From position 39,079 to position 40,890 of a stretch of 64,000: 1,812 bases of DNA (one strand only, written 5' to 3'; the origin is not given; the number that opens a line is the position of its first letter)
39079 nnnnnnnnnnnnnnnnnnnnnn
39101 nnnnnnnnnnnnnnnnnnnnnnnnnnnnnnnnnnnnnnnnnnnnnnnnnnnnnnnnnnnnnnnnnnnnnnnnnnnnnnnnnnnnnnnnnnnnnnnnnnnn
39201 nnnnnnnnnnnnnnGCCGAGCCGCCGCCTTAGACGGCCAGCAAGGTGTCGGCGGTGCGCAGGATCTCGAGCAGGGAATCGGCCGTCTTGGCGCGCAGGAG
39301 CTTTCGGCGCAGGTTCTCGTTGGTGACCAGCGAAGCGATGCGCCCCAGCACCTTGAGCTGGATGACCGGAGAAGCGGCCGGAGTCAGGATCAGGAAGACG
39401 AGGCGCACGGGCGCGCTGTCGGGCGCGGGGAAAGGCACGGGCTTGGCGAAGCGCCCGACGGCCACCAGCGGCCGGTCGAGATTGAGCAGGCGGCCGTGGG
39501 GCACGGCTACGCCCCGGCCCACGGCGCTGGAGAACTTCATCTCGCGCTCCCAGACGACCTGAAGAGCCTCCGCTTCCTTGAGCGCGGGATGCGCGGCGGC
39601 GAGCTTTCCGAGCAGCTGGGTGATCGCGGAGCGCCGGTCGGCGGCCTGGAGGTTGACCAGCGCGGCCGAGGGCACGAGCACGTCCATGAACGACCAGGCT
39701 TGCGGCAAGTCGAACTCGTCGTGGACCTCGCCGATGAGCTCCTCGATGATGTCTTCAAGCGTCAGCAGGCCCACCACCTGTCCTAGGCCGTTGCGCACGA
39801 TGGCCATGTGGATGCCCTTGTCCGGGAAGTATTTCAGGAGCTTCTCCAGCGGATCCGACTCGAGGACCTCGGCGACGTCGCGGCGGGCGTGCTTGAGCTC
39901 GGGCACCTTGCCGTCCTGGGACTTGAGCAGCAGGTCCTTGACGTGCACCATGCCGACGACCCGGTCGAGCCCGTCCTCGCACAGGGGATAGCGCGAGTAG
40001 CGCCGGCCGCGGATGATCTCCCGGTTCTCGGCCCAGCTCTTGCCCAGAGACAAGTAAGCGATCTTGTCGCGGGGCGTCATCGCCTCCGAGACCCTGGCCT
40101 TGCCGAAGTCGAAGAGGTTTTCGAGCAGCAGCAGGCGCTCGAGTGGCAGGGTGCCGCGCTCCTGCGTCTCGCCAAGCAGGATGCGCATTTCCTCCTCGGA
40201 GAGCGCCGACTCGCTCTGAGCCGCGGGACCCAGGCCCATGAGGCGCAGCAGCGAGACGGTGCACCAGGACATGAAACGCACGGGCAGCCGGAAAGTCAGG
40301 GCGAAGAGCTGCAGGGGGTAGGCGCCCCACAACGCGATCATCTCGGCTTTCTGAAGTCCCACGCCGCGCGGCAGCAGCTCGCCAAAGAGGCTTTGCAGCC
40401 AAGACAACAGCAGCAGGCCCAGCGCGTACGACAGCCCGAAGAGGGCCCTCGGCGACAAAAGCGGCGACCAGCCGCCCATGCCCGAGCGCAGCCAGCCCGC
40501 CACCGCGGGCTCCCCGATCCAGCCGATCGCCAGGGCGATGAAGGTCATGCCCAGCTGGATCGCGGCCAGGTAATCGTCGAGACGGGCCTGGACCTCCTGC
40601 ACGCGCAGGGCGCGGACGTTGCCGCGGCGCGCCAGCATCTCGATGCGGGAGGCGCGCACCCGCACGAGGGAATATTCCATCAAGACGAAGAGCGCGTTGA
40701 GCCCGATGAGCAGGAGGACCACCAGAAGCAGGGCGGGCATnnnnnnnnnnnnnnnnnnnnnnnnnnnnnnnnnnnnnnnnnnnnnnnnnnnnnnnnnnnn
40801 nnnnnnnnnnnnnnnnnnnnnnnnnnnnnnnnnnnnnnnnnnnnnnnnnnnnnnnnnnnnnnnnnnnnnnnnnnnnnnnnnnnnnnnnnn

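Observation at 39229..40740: CorC/CNNM-type transporter whose C-terminal domain is replaced by a PTS EIIA(Ntr)-like domain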

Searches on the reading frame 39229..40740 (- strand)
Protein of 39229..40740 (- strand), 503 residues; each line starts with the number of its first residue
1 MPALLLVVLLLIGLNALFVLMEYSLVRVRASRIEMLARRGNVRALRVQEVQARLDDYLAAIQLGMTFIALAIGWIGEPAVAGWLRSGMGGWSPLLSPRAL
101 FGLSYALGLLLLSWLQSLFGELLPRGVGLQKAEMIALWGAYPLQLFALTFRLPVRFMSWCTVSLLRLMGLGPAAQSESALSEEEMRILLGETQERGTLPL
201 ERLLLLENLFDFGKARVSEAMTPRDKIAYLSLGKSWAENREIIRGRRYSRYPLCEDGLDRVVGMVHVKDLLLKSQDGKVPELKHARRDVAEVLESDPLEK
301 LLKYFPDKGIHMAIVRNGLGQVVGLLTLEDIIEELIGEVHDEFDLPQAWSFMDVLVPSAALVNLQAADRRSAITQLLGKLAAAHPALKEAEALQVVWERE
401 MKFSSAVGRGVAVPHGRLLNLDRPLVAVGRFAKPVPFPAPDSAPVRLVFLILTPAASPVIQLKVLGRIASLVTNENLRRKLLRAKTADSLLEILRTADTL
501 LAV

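Call 3: search_protein_families(library=pfam, proteins=[window:39229-40740:-], max_evalue=1)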
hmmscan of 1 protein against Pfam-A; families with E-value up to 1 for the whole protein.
window:39229-40740:- (503 aa): 4 families
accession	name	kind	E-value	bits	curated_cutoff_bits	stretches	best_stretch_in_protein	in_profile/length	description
PF01595.25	CNNM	-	6.1e-38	130.7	28.4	1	7-199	2-178/181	Cyclin M transmembrane N-terminal domain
PF00359.27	PTS_EIIA_2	-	2.5e-25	89.6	27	1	361-495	9-142/144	Phosphoenolpyruvate-dependent sugar phosphotransferase system, EIIA 2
PF00571.33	CBS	-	2.2e-12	47.6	24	2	286-336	6-56/57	CBS domain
PF07565.18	Band_3_cyto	-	0.00091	19.4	34.3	1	416-493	197-276/294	Band 3 cytoplasmic domain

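Call 4: search_protein_families(library=ncbifam, proteins=[window:39229-40740:-], max_evalue=1)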
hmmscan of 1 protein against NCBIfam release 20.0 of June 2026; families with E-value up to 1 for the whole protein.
window:39229-40740:- (503 aa): 16 families
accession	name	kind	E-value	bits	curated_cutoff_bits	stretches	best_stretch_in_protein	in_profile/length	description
NF052568.1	PolamExpPaeASal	equivalog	7.6e-43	146.9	500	1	5-342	5-339/424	polyamine export protein PaeA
TIGR03520.1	GldE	subfamily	8.7e-30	104.1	376.05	1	22-344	15-319/408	gliding motility-associated protein GldE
NF008604.1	PRK11573.1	equivalog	3.7e-21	75.5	475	1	4-339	9-329/428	hypothetical protein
NF011675.0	PRK15094.1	equivalog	1.4e-20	73.8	379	1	205-345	57-198/292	CNNM family magnesium/cobalt transport protein CorC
TIGR00848.1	fruA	subfamily_domain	1.1e-17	64.1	103.5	1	360-481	7-129/129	fructose PTS transporter subunit IIA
TIGR01419.1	nitro_reg_IIA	equivalog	1.2e-17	64.1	138.7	1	351-494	2-143/145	PTS IIA-like nitrogen regulatory protein PtsN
NF008145.0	PRK10896.1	equivalog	1.7e-13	50.6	221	1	367-497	26-156/161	PTS IIA-like nitrogen regulatory protein PtsN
NF007293.0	PRK09765.1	equivalog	4.7e-13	48.5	763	1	360-495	13-150/639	PTS 2-O-a-mannosyl-D-glycerate transporter subunit IIABC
NF007389.0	PRK09913.1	equivalog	5.3e-11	42.7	151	1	353-495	2-143/148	PTS fructose transporter subunit IIA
NF053603.1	HhpR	exception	7.2e-07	28.7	520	1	216-336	2-118/282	CBS domain-containing high hydrostatic pressure regulator HhpR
NF008319.0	PRK11109.1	equivalog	4.3e-05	23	302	1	363-496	12-141/376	fused PTS fructose transporter subunit IIA/HPr protein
NF011663.0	PRK15083.1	subfamily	0.00012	20.3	589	1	358-496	500-636/639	PTS mannitol transporter subunit IICBA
TIGR01302.1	IMP_dehydrog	equivalog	0.00062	18.7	481.5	1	240-333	103-198/450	IMP dehydrogenase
NF038279.1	TF_CBS_SpxR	exception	0.045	12.5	600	1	217-283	190-255/427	CBS-HotDog domain-containing transcription factor SpxR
TIGR00834.1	ae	subfamily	0.062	11.3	599.45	1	416-494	189-269/900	anion exchange protein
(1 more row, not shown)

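Call 5: find_homologous_proteins(query=window:39229-40740:-, max_evalue=0.00001)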
Query window:39229-40740:- (503 aa): 579 proteins with E <= 0.00001 among 8000 candidates; the best 120 are listed.
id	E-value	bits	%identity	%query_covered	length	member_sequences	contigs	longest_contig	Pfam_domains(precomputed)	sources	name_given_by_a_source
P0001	1.1e-239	814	76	97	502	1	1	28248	PF01595.26,PF00359.28,PF00571.34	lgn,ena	-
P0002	4.8e-237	806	73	100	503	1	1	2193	PF01595.26,PF00359.28,PF00571.34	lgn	-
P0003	5.6e-237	805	74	99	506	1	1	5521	PF01595.26,PF00359.28,PF00571.34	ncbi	-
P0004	4.5e-234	796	74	100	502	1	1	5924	PF01595.26,PF00359.28,PF00571.34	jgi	-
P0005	5.5e-234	796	74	98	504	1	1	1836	PF01595.26,PF07565.19,PF00359.28,PF00571.34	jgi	jgi:CBS domain containing-hemolysin-like protein/mannitol/fructose-specific phosphotransferase syste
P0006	1.6e-230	784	71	97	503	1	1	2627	PF01595.26,PF00359.28,PF00571.34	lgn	-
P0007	1.5e-227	774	72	100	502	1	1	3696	PF01595.26,PF07565.19,PF00359.28,PF00571.34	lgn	-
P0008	1.4e-226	771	71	99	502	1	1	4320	PF01595.26,PF00359.28,PF00571.34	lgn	-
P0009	3.4e-226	770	72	98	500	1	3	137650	PF01595.26,PF00359.28,PF00571.34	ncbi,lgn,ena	-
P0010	1.6e-224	764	71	96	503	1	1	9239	PF01595.26,PF00359.28,PF00571.34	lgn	-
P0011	1.5e-223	761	71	99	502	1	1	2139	PF01595.26,PF00359.28,PF00571.34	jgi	jgi:CBS domain containing-hemolysin-like protein/mannitol/fructose-specific phosphotransferase syste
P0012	8.3e-222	755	69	99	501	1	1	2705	PF01595.26,PF00359.28,PF00571.34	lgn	-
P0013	1.1e-220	752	71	99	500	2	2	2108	PF01595.26,PF00359.28,PF00571.34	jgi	jgi:CBS domain containing-hemolysin-like protein/mannitol/fructose-specific phosphotransferase syste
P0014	2.1e-220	751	70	99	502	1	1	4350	PF01595.26,PF00359.28,PF00571.34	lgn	-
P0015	2.6e-218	744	70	97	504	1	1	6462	PF01595.26,PF00359.28,PF00571.34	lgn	-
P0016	5.5e-217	740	68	99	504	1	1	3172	PF01595.26,PF00359.28,PF00571.34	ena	-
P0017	9.3e-215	732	70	99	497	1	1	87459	PF01595.26,PF00359.28,PF00571.34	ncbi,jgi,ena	-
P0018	1.1e-213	729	67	96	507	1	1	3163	PF01595.26,PF00359.28,PF00571.34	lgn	-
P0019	1.8e-212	725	69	96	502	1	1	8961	PF01595.26,PF00359.28,PF00571.34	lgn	-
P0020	2.0e-211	721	67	100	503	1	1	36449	PF01595.26,PF00359.28,PF00571.34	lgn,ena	-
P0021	9.2e-211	719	64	100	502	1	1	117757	PF01595.26,PF07565.19,PF00359.28,PF00571.34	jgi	jgi:CBS domain containing-hemolysin-like protein/mannitol/fructose-specific phosphotransferase syste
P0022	1.7e-209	715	64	100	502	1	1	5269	PF01595.26,PF00359.28,PF00571.34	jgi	jgi:CBS domain containing-hemolysin-like protein/mannitol/fructose-specific phosphotransferase syste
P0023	1.8e-209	715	65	100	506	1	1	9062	PF01595.26,PF00359.28,PF00571.34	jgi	jgi:CBS domain containing-hemolysin-like protein/mannitol/fructose-specific phosphotransferase syste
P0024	2.5e-209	714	67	100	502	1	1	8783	PF01595.26,PF00359.28,PF00571.34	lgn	-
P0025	4.4e-209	713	67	100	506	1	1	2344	PF01595.26,PF00359.28,PF00571.34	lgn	-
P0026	4.5e-209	713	66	100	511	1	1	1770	PF01595.26,PF00359.28,PF00571.34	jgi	jgi:CBS domain containing-hemolysin-like protein/mannitol/fructose-specific phosphotransferase syste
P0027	6.4e-209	713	68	100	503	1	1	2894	PF01595.26,PF00359.28,PF00571.34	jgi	-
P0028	1.0e-208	712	66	100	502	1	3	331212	PF01595.26,PF00359.28,PF00571.34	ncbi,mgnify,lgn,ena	ncbi:MAG: CNNM domain-containing protein [Elusimicrobiota bacterium]|mgnify:CR=1 FL=1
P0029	2.8e-208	711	68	97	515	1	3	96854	PF01595.26,PF00359.28,PF00571.34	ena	-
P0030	6.5e-208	710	65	97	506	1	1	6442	PF01595.26,PF00359.28,PF00571.34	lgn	-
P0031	2.7e-206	704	67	96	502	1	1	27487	PF01595.26,PF00359.28,PF00571.34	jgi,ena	-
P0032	1.4e-205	702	66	100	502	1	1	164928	PF01595.26,PF00359.28,PF00571.34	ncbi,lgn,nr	ncbi:MAG: DUF21 domain-containing protein [Elusimicrobia bacterium]|nr:DUF21 domain-containing prote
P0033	1.9e-205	701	65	100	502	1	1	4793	PF01595.26,PF00359.28,PF00571.34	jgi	-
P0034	2.1e-205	701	64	99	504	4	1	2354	PF01595.26,PF00359.28,PF00571.34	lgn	-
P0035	2.3e-202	691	66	98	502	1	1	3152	PF01595.26,PF00359.28,PF00571.34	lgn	-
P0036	5.8e-202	690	66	98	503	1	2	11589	PF01595.26,PF00359.28,PF00571.34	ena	-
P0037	5.5e-201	687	63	99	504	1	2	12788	PF01595.26,PF00359.28,PF00571.34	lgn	-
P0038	1.8e-200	685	63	100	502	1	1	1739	PF01595.26,PF00359.28,PF00571.34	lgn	-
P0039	7.5e-200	683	65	96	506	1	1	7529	PF01595.26,PF00359.28,PF00571.34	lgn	-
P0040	1.6e-198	679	63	99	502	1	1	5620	PF01595.26,PF00359.28,PF00571.34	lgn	-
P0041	2.0e-198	678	65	100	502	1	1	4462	PF01595.26,PF00359.28,PF00571.34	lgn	-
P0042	7.0e-198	677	63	98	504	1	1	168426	PF01595.26,PF00359.28,PF00571.34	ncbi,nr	ncbi:MAG: DUF21 domain-containing protein [Elusimicrobia bacterium]|nr:DUF21 domain-containing prote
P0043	2.4e-196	671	65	97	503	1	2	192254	PF01595.26,PF00359.28,PF00571.34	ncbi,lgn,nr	ncbi:MAG: DUF21 domain-containing protein [Elusimicrobia bacterium]|nr:DUF21 domain-containing prote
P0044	2.8e-196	671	63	98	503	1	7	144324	PF01595.26,PF00359.28,PF00571.34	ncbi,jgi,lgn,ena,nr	ncbi:MAG TPA: hypothetical protein DEB40_07435 [Elusimicrobia bacterium]|nr:hypothetical protein [El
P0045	2.8e-196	671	62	97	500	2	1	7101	PF01595.26,PF07565.19,PF00359.28,PF00571.34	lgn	-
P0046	6.2e-196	670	62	99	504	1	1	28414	PF01595.26,PF00359.28,PF00571.34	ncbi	-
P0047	6.2e-196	670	62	97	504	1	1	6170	PF01595.26,PF00359.28,PF00571.34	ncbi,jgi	ncbi:MAG: CNNM domain-containing protein [Elusimicrobiota bacterium]|jgi:CBS domain containing-hemol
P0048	7.1e-196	670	63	99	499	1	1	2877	PF01595.26,PF00359.28,PF00571.34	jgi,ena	-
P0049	1.5e-195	669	64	99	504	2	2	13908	PF01595.26,PF00359.28,PF00571.34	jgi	jgi:CBS domain containing-hemolysin-like protein/mannitol/fructose-specific phosphotransferase syste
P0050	1.8e-195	669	63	97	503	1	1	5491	PF01595.26,PF00359.28,PF00571.34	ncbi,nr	ncbi:MAG: CNNM domain-containing protein [Elusimicrobia bacterium]|nr:CNNM domain-containing protein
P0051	2.1e-195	668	62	96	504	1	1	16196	PF01595.26,PF00359.28,PF00571.34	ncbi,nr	ncbi:MAG: DUF21 domain-containing protein [Elusimicrobia bacterium]|nr:DUF21 domain-containing prote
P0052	3.6e-194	664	62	97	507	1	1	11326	PF01595.26,PF00359.28,PF00571.34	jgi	jgi:CBS domain containing-hemolysin-like protein/mannitol/fructose-specific phosphotransferase syste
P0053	2.0e-193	662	61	100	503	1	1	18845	PF01595.26,PF00359.28,PF00571.34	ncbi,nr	ncbi:MAG: DUF21 domain-containing protein [Elusimicrobia bacterium]|nr:DUF21 domain-containing prote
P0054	1.6e-192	659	62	100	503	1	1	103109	PF01595.26,PF00359.28,PF00571.34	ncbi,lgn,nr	ncbi:MAG: CNNM domain-containing protein [Elusimicrobia bacterium]|nr:CNNM domain-containing protein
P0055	2.0e-192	659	62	100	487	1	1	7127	PF01595.26,PF07565.19,PF00359.28,PF00571.34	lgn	-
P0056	2.2e-192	658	62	97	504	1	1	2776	PF01595.26,PF00359.28,PF00571.34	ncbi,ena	-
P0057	1.0e-191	656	60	100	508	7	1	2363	PF01595.26,PF00359.28,PF00571.34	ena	-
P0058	1.9e-191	655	62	99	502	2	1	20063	PF01595.26,PF00359.28,PF00571.34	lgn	-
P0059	2.8e-191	655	61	97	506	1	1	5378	PF01595.26,PF00359.28,PF00571.34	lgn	-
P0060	1.1e-190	653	60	99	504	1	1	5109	PF01595.26,PF00359.28,PF00571.34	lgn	-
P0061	2.4e-190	652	60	97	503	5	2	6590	PF01595.26,PF00359.28,PF00571.34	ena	-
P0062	1.6e-189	649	60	100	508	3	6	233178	PF01595.26,PF00359.28,PF00571.34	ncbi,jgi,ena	-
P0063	2.9e-189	648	61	100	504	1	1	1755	PF01595.26,PF07565.19,PF00359.28,PF00571.34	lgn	-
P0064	4.0e-189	648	61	100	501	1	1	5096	PF01595.26,PF07565.19,PF00359.28,PF00571.34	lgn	-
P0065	4.8e-189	647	65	89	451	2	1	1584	PF01595.26,PF00359.28,PF00571.34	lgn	-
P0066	1.3e-188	646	60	100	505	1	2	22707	PF01595.26,PF00359.28,PF00571.34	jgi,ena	jgi:CBS domain containing-hemolysin-like protein/mannitol/fructose-specific phosphotransferase syste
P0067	1.5e-188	646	63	99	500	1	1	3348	PF01595.26,PF00359.28,PF00571.34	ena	-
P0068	8.6e-188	643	63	99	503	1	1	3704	PF01595.26,PF00359.28,PF00571.34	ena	-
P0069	6.0e-187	640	59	99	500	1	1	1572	PF01595.26,PF00359.28,PF00571.34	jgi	jgi:CBS domain containing-hemolysin-like protein/mannitol/fructose-specific phosphotransferase syste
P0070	6.4e-187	640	62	99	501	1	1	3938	PF01595.26,PF00359.28,PF00571.34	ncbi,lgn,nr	ncbi:MAG: CNNM domain-containing protein [Elusimicrobia bacterium]|nr:CNNM domain-containing protein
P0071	2.2e-186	639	60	100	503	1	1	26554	PF01595.26,PF00359.28,PF00571.34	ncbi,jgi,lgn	ncbi:MAG: CNNM domain-containing protein [Elusimicrobiota bacterium]|jgi:CBS domain containing-hemol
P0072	5.0e-186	637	61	98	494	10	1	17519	PF01595.26,PF00359.28,PF00571.34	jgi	-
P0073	5.0e-186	637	60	98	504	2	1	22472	PF01595.26,PF00359.28,PF00571.34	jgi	jgi:CBS domain containing-hemolysin-like protein/mannitol/fructose-specific phosphotransferase syste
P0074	2.4e-184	632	61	100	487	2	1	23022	PF01595.26,PF07565.19,PF00359.28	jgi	jgi:CBS domain containing-hemolysin-like protein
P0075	3.0e-183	628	58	99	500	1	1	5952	PF01595.26,PF00359.28,PF00571.34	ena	-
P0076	5.3e-183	627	61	100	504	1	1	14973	PF01595.26,PF00359.28,PF00571.34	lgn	-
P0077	4.3e-182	624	58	100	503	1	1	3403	PF01595.26,PF00359.28,PF00571.34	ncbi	-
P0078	1.1e-181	623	59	99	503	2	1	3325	PF01595.26,PF00359.28,PF00571.34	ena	-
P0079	1.9e-181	622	59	99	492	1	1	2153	PF01595.26,PF07565.19,PF00359.28,PF00571.34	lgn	-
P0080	1.4e-179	616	58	97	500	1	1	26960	PF01595.26,PF00359.28,PF00571.34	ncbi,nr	ncbi:MAG: CNNM domain-containing protein [Elusimicrobiota bacterium]|nr:CNNM domain-containing prote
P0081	6.8e-179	614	60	98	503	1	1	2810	PF01595.26,PF00359.28,PF00571.34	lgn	-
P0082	8.8e-179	614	58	99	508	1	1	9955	PF01595.26,PF00359.28,PF00571.34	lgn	-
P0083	3.7e-178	611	58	99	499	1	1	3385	PF01595.26,PF00359.28,PF00571.34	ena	-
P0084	4.1e-178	611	58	96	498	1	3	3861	PF01595.26,PF00359.28,PF00571.34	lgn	-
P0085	8.9e-178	610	59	99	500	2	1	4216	PF01595.26,PF00359.28,PF00571.34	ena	-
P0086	1.3e-177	610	58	99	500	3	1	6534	PF01595.26,PF00359.28,PF00571.34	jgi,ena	jgi:CBS domain containing-hemolysin-like protein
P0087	2.0e-177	609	56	99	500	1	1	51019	PF01595.26,PF00359.28,PF00571.34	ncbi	-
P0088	2.3e-177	609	58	98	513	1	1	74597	PF01595.26,PF00359.28,PF00571.34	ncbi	-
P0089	5.6e-177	608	59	98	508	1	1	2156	PF01595.26,PF00359.28,PF00571.34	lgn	-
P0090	6.4e-177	607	55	100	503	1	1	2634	PF01595.26,PF00359.28,PF00571.34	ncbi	-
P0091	1.5e-176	606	57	99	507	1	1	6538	PF01595.26,PF00359.28,PF00571.34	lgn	-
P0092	1.9e-176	606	58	99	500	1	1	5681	PF01595.26,PF00359.28,PF00571.34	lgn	-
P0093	4.1e-176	605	57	99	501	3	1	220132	PF01595.26,PF00359.28,PF00571.34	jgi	jgi:CBS domain containing-hemolysin-like protein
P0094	4.3e-176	605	56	99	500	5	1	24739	PF01595.26,PF00359.28,PF00571.34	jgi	jgi:CBS domain containing-hemolysin-like protein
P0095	9.3e-176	604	58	99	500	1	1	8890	PF01595.26,PF00359.28,PF00571.34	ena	-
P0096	1.3e-175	603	57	99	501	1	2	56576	PF01595.26,PF00359.28,PF00571.34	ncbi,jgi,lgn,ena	jgi:CBS domain containing-hemolysin-like protein/mannitol/fructose-specific phosphotransferase syste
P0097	1.4e-175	603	58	99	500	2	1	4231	PF01595.26,PF00359.28,PF00571.34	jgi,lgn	-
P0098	1.5e-175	603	57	99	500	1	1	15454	PF01595.26,PF00359.28,PF00571.34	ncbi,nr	ncbi:MAG: DUF21 domain-containing protein [Elusimicrobia bacterium]|nr:DUF21 domain-containing prote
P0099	1.5e-175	603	57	99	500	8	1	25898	PF01595.26,PF00359.28,PF00571.34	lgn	-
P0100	2.1e-175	602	57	99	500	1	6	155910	PF01595.26,PF00359.28,PF00571.34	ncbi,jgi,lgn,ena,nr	ncbi:MAG TPA: hypothetical protein DCZ01_00910 [Elusimicrobia bacterium]|nr:MAG: hypothetical protei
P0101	2.2e-175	602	59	99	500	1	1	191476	PF01595.26,PF00359.28,PF00571.34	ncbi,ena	-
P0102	2.7e-175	602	57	99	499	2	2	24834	PF01595.26,PF00359.28,PF00571.34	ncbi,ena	-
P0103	3.5e-175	602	58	99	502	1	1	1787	PF01595.26,PF00359.28,PF00571.34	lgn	-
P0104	6.4e-175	601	57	100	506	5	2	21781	PF01595.26,PF00359.28,PF00571.34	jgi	-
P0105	6.4e-175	601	57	99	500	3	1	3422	PF01595.26,PF00359.28,PF00571.34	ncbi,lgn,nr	ncbi:MAG: CNNM domain-containing protein [Elusimicrobia bacterium]|nr:CNNM domain-containing protein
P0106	6.8e-175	601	58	97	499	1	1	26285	PF01595.26,PF00359.28,PF00571.34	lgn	-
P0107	1.1e-174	600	58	99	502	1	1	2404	PF01595.26,PF00359.28,PF00571.34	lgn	-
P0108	1.2e-174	600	58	98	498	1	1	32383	PF01595.26,PF00359.28,PF00571.34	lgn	-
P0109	1.4e-174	600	56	99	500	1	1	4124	PF01595.26,PF00359.28,PF00571.34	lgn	-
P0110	1.6e-174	600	56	96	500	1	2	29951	PF01595.26,PF00359.28,PF00571.34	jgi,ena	-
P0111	1.9e-174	599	57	99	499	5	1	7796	PF01595.26,PF00359.28,PF00571.34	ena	-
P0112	2.3e-174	599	58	100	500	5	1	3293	PF01595.26,PF00359.28,PF00571.34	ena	-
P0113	2.7e-174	599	56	99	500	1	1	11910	PF01595.26,PF00359.28,PF00571.34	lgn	-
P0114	3.5e-174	598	58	99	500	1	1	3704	PF01595.26,PF00359.28,PF00571.34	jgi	jgi:CBS domain containing-hemolysin-like protein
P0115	5.1e-174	598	57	100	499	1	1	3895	PF01595.26,PF00359.28,PF00571.34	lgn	-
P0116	5.8e-174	598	57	99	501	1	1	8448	PF01595.26,PF00359.28,PF00571.34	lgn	-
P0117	8.5e-174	597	58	99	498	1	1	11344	PF01595.26,PF00359.28,PF00571.34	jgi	jgi:CBS domain containing-hemolysin-like protein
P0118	1.7e-173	596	55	96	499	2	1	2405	PF01595.26,PF00359.28,PF00571.34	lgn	-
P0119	1.9e-173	596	57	99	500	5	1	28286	PF01595.26,PF00359.28,PF00571.34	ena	-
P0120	2.3e-173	596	57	100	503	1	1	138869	PF01595.26,PF00359.28,PF00571.34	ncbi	ncbi:MAG: CNNM domain-containing protein [Elusimicrobiota bacterium]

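Call 8: find_encoding_contigs(protein=window:39229-40740:-, flank=10000, max_places=4)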
Protein window:39229-40740:- (503 aa): no gene with exactly this product is on record in the collection.
